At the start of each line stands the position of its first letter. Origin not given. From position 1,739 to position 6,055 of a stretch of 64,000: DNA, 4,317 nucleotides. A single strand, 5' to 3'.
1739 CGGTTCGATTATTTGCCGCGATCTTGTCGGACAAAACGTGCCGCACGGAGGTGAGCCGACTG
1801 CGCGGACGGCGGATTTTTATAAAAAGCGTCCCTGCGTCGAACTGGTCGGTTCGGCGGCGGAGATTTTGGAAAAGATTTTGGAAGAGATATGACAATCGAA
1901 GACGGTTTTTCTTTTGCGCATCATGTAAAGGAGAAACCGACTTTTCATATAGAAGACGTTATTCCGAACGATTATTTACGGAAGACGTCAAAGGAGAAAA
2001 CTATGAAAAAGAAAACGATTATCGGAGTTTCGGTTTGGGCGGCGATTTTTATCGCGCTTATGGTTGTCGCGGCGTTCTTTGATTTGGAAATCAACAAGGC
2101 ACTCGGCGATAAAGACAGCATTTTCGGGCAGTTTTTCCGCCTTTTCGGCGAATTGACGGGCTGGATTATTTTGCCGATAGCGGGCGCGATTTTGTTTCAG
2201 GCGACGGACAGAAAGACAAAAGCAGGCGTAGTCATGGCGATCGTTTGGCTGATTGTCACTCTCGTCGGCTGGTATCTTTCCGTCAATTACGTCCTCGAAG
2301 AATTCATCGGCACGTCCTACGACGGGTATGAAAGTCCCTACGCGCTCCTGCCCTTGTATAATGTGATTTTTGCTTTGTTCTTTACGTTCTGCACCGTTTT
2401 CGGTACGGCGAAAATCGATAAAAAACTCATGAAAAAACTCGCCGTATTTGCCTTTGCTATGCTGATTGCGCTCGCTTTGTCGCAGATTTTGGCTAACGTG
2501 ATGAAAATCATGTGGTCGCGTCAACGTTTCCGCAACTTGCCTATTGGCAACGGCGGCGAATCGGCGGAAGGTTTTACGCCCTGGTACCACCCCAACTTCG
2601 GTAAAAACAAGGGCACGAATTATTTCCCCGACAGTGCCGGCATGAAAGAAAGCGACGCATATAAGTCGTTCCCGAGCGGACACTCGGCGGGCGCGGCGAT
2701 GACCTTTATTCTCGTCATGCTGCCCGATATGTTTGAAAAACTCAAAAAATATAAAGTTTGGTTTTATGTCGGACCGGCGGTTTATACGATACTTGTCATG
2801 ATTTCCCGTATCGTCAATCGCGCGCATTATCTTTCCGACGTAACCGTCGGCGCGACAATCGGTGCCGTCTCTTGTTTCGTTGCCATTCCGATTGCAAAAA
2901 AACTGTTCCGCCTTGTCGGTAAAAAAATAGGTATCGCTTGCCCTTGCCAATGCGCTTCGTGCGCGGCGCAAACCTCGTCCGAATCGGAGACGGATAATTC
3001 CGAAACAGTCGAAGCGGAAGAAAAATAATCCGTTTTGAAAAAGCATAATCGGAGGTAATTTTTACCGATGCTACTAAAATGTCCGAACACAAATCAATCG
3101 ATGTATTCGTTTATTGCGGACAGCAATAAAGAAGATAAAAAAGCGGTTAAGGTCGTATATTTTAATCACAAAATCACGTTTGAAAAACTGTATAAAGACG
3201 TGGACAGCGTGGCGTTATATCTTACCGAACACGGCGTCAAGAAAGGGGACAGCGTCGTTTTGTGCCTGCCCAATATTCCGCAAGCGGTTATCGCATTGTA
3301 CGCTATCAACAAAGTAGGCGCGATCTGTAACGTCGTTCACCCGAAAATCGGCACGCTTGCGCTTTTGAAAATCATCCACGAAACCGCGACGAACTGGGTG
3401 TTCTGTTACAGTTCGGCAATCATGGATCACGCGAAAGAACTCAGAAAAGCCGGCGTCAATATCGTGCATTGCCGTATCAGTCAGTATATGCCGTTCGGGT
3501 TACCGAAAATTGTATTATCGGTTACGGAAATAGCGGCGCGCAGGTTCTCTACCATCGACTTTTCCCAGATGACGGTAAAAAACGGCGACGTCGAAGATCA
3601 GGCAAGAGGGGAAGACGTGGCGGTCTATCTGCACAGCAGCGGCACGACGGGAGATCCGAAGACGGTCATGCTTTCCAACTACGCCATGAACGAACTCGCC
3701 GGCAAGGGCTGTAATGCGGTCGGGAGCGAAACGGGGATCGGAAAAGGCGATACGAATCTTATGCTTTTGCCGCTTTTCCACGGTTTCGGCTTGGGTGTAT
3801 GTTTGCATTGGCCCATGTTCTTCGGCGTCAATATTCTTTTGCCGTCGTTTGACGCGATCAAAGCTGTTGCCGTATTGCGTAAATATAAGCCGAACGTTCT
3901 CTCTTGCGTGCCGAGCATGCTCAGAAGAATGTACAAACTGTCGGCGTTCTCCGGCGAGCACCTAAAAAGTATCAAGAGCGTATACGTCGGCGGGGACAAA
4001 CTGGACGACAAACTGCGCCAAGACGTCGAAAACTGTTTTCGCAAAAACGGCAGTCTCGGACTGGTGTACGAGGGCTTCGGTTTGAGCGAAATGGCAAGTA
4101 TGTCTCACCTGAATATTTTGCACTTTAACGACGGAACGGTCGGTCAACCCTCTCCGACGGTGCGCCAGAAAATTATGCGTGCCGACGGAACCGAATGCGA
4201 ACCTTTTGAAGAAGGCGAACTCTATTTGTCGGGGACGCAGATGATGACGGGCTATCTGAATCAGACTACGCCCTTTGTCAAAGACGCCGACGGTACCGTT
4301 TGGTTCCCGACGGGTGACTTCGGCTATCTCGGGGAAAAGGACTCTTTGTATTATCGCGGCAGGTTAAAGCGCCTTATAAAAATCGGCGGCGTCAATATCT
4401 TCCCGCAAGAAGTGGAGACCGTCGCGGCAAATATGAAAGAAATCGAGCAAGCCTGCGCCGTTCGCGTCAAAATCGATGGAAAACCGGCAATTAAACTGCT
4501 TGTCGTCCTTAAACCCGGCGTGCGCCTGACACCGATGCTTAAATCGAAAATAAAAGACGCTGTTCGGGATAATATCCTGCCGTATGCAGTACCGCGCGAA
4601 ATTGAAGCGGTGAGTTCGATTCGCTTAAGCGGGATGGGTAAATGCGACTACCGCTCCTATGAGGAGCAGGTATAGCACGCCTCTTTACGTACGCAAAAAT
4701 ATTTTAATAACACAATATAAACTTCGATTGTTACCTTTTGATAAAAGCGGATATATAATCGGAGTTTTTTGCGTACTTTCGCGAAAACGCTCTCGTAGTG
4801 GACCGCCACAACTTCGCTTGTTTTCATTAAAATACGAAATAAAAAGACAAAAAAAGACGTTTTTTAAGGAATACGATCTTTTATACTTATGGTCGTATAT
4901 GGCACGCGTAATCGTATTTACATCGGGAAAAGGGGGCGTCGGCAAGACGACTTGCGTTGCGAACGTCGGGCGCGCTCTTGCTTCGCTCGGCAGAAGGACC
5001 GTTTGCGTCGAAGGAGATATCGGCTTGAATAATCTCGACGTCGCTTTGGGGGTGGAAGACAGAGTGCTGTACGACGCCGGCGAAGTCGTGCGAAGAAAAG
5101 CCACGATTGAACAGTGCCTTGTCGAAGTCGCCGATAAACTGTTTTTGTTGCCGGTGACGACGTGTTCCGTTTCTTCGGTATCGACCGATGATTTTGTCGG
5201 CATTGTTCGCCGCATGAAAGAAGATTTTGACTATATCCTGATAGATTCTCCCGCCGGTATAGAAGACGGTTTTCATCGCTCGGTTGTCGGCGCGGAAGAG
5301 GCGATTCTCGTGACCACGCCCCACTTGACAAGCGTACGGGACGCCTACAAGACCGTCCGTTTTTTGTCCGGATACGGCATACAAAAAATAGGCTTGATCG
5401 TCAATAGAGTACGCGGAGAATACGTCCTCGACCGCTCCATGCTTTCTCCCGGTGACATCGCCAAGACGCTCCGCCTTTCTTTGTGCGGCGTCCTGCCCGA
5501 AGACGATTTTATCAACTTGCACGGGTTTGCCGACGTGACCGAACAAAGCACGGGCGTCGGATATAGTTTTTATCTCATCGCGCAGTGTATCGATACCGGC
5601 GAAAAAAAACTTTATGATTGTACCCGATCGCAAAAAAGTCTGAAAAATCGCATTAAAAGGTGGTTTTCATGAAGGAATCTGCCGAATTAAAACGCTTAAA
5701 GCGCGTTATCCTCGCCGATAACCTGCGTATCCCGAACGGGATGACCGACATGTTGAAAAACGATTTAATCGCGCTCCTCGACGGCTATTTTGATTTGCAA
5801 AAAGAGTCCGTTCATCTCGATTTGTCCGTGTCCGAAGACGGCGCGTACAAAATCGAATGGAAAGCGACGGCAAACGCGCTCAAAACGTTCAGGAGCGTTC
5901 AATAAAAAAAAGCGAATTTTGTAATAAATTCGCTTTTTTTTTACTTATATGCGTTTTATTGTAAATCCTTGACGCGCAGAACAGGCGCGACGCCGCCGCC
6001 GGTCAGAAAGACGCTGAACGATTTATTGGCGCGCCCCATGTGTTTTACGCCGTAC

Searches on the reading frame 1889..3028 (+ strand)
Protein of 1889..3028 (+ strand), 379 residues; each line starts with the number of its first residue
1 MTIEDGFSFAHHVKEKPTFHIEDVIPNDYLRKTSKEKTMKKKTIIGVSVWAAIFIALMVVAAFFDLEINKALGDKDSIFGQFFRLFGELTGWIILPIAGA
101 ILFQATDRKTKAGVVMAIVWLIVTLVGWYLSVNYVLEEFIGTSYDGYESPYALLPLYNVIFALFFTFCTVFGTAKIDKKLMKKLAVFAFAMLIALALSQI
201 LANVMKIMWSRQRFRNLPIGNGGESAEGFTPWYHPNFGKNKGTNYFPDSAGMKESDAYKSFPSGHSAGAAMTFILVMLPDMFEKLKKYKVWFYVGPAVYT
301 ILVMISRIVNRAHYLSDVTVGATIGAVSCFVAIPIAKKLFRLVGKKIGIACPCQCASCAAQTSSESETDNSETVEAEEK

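Call 39: search_protein_families(library=pfam, proteins=[window:1889-3028:+], max_evalue=0.00001)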
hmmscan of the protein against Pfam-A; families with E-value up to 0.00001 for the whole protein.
window:1889-3028:+ (379 aa): 1 family
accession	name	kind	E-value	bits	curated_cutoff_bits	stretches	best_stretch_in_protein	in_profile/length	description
PF01569.27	PAP2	-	2.8e-20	72.8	27.2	1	188-338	2-127/130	PAP2 superfamily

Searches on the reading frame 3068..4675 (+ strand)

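Call 39: search_protein_families(library=pfam, proteins=[window:3068-4675:+], max_evalue=0.00001)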
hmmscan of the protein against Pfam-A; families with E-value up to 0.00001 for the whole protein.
window:3068-4675:+ (535 aa): 2 families
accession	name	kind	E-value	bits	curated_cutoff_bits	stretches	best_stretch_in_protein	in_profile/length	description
PF00501.34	AMP-binding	-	1.5e-63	215.4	29.9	1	21-397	6-384/384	AMP-binding enzyme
PF13193.12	AMP-binding_C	-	1.5e-09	39.1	24.5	1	448-525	1-76/76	AMP-binding enzyme C-terminal domain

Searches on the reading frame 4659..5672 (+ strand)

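Call 39: search_protein_families(library=pfam, proteins=[window:4659-5672:+], max_evalue=0.00001)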
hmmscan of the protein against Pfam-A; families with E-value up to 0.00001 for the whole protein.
window:4659-5672:+ (337 aa): 5 families
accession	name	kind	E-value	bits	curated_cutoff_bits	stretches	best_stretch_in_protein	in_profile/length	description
PF10609.15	ParA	-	1.3e-15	57.9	27.1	1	82-249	3-173/246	NUBPL iron-transfer P-loop NTPase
PF01656.29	CbiA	-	1.8e-13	51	25.4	1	85-282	1-112/125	CobQ/CobB/MinD/ParA nucleotide binding domain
PF13614.12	AAA_31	-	6.6e-12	46.2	27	1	83-222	2-150/177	AAA domain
PF02374.21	ArsA_ATPase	-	7.4e-08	32.4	24.3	1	85-120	3-38/305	Anion-transporting ATPase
PF06564.18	CBP_BcsQ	-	1.3e-06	28.6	21.3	1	85-223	4-149/234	Cellulose biosynthesis protein BcsQ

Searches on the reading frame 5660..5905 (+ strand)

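Call 39: search_protein_families(library=pfam, proteins=[window:5660-5905:+], max_evalue=0.00001)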
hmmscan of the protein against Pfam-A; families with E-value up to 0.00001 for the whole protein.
window:5660-5905:+ (81 aa): 1 family
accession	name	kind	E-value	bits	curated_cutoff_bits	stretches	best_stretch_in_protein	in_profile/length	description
PF03776.19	MinE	-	1.3e-06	28.8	25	1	11-59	7-54/68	Septum formation topological specificity factor MinE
